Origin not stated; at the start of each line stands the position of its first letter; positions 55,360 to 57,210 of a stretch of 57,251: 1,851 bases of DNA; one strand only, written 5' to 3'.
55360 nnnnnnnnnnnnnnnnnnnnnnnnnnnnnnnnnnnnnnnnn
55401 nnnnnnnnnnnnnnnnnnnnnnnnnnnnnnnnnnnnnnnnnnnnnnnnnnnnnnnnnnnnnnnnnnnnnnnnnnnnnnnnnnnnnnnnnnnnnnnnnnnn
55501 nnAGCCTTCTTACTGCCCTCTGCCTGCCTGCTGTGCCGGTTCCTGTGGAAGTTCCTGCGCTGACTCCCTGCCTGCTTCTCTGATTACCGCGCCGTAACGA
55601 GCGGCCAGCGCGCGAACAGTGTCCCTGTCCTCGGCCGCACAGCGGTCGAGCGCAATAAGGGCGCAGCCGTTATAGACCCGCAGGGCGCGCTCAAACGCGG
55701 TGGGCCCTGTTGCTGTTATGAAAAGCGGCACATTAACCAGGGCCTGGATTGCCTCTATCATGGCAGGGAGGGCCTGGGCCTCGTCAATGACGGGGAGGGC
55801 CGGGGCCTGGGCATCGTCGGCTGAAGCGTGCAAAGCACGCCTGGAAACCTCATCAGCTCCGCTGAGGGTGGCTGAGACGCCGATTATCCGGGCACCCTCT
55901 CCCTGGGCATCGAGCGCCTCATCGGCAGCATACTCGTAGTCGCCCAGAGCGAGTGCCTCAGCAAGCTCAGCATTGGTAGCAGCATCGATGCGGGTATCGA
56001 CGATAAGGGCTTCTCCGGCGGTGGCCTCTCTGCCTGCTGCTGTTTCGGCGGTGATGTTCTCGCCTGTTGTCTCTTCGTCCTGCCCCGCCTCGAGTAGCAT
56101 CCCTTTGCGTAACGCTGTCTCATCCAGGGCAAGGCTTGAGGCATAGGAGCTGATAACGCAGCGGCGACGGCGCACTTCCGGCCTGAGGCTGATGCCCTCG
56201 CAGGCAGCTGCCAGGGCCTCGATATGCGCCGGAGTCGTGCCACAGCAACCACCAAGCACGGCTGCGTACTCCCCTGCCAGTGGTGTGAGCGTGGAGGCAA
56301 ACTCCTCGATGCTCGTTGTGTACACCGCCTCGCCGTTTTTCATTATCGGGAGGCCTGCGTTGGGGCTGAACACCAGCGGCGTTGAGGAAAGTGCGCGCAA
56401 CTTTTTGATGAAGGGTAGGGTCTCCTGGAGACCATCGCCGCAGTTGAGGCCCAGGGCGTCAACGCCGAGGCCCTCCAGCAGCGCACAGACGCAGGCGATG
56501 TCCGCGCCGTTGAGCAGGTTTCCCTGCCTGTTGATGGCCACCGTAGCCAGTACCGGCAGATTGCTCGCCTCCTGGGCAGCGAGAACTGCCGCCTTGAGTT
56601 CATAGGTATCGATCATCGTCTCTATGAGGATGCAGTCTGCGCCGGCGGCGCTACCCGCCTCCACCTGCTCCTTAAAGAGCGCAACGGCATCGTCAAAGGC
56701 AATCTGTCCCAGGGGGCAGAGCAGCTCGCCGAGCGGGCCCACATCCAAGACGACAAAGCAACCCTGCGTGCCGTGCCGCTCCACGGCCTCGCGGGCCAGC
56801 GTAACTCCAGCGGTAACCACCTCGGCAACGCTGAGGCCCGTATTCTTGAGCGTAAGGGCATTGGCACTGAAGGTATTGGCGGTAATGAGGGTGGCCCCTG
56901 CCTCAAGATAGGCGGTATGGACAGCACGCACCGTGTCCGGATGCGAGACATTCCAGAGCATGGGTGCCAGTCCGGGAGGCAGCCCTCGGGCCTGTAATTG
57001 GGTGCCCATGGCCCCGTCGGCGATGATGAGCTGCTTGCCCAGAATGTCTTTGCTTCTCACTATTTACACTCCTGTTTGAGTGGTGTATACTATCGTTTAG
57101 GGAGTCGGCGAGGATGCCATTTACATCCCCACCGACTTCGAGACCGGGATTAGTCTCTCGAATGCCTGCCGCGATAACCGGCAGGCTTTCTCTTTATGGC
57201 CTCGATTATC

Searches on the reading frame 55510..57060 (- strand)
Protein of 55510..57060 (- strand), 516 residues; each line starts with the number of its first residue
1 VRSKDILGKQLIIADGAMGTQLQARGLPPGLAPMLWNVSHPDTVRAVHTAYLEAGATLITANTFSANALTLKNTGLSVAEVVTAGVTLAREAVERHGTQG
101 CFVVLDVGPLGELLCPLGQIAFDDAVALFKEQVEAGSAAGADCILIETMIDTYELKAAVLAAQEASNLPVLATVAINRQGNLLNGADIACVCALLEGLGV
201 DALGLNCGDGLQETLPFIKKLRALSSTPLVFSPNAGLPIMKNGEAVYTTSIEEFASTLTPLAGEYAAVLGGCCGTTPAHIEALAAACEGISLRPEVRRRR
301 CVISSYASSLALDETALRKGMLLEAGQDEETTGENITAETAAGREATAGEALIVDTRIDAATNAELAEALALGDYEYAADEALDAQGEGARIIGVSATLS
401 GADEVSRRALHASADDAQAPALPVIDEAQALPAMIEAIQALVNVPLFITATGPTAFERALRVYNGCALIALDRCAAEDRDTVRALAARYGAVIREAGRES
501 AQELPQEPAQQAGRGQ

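Call 91: search_protein_families(library=pfam, max_evalue=0.01, proteins=[window:55510-57060:-])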
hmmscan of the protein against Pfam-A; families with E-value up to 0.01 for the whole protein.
window:55510-57060:- (516 aa): 1 family
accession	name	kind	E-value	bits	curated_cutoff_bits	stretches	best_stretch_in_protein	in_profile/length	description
PF02574.22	S-methyl_trans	-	1.1e-67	229.3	22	1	12-286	1-282/283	Homocysteine S-methyltransferase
